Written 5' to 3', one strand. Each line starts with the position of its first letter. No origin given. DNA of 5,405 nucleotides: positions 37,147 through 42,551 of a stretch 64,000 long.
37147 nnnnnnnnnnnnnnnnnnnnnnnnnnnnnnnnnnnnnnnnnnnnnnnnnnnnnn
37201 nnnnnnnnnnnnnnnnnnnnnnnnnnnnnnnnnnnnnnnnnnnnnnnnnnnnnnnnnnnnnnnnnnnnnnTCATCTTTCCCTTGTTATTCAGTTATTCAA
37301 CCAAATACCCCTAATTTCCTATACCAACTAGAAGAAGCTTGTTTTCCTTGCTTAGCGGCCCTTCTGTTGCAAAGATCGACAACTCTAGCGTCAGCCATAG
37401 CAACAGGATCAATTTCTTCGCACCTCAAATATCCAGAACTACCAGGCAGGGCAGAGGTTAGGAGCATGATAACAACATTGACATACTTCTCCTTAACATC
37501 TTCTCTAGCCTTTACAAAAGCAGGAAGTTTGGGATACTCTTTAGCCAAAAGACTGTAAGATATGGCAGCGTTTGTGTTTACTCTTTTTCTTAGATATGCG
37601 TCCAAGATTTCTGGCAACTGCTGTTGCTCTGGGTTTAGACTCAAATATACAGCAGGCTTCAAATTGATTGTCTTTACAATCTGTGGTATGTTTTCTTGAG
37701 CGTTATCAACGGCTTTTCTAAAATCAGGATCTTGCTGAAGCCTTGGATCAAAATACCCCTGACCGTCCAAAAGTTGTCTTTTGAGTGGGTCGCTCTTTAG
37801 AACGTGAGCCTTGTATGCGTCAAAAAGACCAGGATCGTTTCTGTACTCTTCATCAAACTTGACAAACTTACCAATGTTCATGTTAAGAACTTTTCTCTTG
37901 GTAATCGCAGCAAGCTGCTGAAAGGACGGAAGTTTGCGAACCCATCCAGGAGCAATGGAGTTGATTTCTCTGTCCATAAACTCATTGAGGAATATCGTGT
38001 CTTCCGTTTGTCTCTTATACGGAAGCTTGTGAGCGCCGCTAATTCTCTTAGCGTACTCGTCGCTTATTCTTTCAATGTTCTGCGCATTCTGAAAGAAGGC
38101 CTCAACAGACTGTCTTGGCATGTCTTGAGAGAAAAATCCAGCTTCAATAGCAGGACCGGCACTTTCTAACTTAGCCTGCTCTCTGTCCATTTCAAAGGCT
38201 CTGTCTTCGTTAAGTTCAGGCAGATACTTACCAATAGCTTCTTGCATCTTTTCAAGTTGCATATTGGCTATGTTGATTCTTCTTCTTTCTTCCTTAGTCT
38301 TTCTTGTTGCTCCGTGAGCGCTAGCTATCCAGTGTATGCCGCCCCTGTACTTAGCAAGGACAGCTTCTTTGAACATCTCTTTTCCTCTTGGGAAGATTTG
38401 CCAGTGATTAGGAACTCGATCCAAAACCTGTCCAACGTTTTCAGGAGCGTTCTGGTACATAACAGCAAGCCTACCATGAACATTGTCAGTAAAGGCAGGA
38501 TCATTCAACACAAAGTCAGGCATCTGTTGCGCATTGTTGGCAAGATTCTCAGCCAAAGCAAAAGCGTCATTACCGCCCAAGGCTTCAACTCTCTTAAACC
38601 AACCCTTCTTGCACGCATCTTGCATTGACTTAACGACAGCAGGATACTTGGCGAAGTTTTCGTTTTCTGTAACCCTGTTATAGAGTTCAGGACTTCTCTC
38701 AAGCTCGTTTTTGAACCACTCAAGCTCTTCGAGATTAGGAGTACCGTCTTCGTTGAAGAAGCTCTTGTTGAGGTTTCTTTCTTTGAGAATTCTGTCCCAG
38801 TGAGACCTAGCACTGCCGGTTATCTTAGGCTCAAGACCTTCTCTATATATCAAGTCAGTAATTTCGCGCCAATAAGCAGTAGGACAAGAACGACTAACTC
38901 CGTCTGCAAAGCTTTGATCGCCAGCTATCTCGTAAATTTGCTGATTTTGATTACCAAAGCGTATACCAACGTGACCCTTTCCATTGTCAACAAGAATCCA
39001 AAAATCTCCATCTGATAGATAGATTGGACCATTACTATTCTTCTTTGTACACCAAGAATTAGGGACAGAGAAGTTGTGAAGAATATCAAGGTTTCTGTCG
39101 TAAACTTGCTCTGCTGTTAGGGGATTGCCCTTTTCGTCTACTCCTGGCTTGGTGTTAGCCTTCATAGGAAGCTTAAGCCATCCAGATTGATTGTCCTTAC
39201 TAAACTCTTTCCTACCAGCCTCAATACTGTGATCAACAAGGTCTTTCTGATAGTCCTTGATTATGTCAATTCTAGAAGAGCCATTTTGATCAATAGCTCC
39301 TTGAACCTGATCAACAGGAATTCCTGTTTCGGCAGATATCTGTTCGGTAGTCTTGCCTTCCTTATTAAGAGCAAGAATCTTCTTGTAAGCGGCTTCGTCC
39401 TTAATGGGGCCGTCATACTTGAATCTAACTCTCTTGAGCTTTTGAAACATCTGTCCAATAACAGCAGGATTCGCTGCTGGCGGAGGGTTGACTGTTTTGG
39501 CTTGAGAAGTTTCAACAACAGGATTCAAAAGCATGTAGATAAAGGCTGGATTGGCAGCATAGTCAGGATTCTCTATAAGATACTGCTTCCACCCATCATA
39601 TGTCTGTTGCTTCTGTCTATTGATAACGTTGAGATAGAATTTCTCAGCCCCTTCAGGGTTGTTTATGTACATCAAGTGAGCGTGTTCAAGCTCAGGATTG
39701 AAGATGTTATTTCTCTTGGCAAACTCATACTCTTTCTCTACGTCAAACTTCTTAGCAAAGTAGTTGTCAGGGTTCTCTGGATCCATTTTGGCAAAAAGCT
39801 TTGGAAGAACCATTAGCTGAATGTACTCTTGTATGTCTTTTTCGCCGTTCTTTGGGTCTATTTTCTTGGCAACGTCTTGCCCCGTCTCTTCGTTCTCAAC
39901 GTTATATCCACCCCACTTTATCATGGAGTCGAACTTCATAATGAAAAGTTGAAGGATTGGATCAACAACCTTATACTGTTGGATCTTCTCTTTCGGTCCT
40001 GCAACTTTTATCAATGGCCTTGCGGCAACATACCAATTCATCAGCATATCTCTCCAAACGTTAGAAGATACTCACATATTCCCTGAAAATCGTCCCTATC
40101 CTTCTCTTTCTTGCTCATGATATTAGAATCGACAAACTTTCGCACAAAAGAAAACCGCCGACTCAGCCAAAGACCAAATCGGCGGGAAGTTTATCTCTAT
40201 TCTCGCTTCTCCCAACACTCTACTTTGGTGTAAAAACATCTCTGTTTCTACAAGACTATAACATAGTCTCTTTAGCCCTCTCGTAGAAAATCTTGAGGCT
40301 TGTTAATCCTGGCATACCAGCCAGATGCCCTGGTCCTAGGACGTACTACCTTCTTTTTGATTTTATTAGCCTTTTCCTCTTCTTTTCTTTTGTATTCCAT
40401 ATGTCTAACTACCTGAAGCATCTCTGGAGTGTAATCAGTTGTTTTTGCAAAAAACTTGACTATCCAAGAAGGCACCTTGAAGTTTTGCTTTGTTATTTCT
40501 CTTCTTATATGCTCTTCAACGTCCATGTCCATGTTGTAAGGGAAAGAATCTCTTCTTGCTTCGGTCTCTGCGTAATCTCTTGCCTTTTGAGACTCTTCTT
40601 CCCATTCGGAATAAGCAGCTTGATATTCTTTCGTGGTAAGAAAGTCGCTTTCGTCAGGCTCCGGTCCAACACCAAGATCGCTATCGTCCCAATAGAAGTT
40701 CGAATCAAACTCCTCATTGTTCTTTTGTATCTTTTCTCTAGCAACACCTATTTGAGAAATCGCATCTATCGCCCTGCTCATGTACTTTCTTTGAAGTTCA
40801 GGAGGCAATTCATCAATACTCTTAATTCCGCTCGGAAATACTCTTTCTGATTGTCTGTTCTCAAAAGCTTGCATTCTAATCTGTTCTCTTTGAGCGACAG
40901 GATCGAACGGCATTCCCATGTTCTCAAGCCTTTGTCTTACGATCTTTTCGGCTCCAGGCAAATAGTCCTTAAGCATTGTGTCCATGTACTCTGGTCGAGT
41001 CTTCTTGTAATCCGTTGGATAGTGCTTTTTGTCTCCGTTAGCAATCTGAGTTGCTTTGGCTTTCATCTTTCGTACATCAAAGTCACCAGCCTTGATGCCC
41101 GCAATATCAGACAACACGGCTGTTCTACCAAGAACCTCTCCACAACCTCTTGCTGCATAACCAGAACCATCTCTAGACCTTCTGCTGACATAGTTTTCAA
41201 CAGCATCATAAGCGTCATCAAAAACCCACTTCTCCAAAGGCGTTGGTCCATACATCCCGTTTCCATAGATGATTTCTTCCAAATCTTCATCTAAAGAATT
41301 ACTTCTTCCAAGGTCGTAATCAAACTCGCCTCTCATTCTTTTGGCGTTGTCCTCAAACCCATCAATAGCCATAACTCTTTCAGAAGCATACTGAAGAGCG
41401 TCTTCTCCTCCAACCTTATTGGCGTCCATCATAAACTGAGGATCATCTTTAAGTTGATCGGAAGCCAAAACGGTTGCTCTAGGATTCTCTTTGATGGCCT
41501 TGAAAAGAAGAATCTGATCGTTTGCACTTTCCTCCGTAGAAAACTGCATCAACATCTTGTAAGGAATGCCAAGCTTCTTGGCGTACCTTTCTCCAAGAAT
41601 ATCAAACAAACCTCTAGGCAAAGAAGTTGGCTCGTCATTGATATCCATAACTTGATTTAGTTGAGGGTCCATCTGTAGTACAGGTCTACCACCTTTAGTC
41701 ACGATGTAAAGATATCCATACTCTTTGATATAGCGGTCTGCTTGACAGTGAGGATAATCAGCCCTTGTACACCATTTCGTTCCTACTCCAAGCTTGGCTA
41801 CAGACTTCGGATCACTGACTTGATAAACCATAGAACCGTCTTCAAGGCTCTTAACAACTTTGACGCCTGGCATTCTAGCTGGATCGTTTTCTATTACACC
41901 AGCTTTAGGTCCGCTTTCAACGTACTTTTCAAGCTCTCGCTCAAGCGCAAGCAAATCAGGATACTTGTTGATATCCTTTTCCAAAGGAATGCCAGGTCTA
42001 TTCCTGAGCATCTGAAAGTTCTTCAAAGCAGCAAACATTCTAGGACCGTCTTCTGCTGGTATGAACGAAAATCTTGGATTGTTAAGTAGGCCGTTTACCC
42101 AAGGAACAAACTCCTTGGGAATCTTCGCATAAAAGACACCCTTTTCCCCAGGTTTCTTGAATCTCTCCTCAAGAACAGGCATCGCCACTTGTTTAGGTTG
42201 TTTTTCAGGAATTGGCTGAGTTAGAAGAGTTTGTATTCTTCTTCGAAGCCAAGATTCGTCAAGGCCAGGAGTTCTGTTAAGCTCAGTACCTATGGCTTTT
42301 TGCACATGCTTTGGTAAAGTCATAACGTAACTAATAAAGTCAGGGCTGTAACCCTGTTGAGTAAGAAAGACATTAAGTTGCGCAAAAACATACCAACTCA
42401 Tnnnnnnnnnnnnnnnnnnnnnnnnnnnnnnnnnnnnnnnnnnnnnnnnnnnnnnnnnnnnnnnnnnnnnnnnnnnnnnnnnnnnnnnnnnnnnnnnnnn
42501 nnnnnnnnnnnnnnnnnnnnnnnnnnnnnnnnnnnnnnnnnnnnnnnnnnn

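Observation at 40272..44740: Paralogous giant proteins sharing a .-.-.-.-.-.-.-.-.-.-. domain, one with four tandem helical repeats and a PARP/ART-like C-terminus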

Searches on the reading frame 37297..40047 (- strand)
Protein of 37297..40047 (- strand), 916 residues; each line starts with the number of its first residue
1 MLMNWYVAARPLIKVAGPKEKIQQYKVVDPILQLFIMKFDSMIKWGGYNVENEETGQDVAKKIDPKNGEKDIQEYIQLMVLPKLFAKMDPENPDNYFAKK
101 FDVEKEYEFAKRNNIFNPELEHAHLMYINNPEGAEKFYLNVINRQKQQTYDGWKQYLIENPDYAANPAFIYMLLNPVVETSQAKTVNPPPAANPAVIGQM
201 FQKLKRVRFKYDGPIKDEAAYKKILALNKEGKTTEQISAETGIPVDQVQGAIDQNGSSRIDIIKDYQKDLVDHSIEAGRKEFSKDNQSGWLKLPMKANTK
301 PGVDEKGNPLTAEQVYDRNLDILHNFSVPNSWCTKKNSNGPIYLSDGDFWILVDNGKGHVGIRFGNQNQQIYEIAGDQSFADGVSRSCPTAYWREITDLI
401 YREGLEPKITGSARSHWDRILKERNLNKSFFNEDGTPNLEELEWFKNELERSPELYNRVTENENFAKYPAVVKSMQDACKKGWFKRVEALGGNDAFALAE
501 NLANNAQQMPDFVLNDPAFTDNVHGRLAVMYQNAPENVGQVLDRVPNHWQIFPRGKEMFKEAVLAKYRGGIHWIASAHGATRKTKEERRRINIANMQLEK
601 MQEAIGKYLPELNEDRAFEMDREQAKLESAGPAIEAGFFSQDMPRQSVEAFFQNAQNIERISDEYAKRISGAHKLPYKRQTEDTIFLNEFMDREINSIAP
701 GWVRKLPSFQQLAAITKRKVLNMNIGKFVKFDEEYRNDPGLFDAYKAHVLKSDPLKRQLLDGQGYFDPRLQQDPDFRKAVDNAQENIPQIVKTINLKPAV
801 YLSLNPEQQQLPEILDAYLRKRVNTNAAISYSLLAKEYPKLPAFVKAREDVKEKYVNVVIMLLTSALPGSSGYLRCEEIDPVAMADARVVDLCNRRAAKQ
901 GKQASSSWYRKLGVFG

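Call 4: search_protein_families(library=pfam, proteins=[window:37297-40047:-], max_evalue=1)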
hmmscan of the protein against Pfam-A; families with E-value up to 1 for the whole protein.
window:37297-40047:- (916 aa): 3 families
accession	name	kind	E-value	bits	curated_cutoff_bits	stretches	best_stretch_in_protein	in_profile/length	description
PF21518.3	Sas-5-like_implico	-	0.18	12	27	0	768-782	25-39/44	Spindle assembly abnormal protein 5, implico domain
PF13384.12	HTH_23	-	0.19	12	24.6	1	224-254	10-40/50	Homeodomain-like domain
PF24409.1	wHTH-PRTase_assc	-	0.21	12.1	27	1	224-254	3-34/83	wHTH-PRTase associated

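Call 5: search_protein_families(library=phrogs, proteins=[window:37297-40047:-], max_evalue=0.01)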
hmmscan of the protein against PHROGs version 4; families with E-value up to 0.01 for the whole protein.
window:37297-40047:- (916 aa): 0 families

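Call 6: search_protein_families(library=ncbifam, proteins=[window:37297-40047:-], max_evalue=0.1)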
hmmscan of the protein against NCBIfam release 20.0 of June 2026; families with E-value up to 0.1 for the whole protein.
window:37297-40047:- (916 aa): 0 families

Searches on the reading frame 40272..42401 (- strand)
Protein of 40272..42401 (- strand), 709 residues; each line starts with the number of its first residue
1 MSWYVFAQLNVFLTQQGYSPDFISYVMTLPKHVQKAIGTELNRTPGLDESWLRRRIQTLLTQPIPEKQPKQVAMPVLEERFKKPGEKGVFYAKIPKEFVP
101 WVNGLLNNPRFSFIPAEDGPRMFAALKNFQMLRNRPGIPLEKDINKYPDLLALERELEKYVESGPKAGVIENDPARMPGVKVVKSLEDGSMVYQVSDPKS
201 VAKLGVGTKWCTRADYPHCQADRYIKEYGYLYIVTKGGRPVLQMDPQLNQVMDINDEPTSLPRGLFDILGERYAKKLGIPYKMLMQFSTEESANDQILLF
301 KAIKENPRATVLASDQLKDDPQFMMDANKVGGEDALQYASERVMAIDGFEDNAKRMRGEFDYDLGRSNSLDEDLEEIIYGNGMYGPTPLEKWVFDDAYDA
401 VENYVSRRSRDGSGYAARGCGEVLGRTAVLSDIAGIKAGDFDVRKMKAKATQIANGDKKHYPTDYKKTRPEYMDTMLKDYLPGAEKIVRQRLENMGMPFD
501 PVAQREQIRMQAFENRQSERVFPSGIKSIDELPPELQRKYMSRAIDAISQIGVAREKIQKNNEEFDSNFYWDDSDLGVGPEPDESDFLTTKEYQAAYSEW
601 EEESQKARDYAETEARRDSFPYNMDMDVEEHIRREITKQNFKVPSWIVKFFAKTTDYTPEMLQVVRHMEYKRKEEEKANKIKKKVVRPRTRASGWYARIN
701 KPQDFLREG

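Call 4: search_protein_families(library=pfam, proteins=[window:40272-42401:-], max_evalue=1)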
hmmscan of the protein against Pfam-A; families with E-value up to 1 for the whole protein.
window:40272-42401:- (709 aa): 1 family
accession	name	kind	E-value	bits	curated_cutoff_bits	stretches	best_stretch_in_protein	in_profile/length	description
PF13475.11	DUF4116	-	5.7e-06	26.2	24.9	1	300-342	6-47/49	Domain of unknown function (DUF4116)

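Call 5: search_protein_families(library=phrogs, proteins=[window:40272-42401:-], max_evalue=0.01)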
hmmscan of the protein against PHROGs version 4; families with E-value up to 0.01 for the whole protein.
window:40272-42401:- (709 aa): 1 family
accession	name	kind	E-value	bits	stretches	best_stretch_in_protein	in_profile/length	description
phrog_31839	-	unknown function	0.0015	18.4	1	285-342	127-382/421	-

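Call 6: search_protein_families(library=ncbifam, proteins=[window:40272-42401:-], max_evalue=0.1)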
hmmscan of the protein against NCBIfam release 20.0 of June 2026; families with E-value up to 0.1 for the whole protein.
window:40272-42401:- (709 aa): 0 families

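Call 74: find_homologous_proteins(query=window:40272-42401:-, max_evalue=0.00001)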
Query window:40272-42401:- (709 aa): 3 proteins with E <= 0.00001 among 8000 candidates.
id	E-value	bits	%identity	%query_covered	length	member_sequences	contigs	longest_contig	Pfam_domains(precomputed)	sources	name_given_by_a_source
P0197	0.0e+0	1572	95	100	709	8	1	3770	PF13475.12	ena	-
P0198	1.5e-163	564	42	99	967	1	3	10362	PF13475.12,PF00583.32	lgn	-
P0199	2.9e-9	54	36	8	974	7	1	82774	PF13475.12,PF19184.6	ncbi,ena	-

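Call 83: search_protein_families(library=pfam, proteins=[P0198], max_evalue=1)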
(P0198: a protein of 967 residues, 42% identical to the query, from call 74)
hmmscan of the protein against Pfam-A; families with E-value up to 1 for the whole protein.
P0198 (967 aa): 6 families
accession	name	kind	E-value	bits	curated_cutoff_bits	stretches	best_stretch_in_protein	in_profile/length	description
PF13475.11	DUF4116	-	4.1e-17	61.9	24.9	1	303-351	1-49/49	Domain of unknown function (DUF4116)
PF00583.31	Acetyltransf_1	-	2.9e-06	28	20.7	1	881-938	29-86/116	Acetyltransferase (GNAT) family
PF13508.13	Acetyltransf_7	-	0.00094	19.9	27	1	897-944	12-63/84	Acetyltransferase (GNAT) domain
PF14542.12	Acetyltransf_CG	-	0.0023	18.5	30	1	889-936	2-49/80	GCN5-related N-acetyl-transferase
PF13673.13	Acetyltransf_10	-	0.0058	17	23.6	1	900-938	43-78/128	Acetyltransferase (GNAT) domain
PF23952.1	LRR_EndoS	-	0.037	14.7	27.9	1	488-557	30-102/116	Endo-beta-N-acetylglucosaminidase EndoS LRR domain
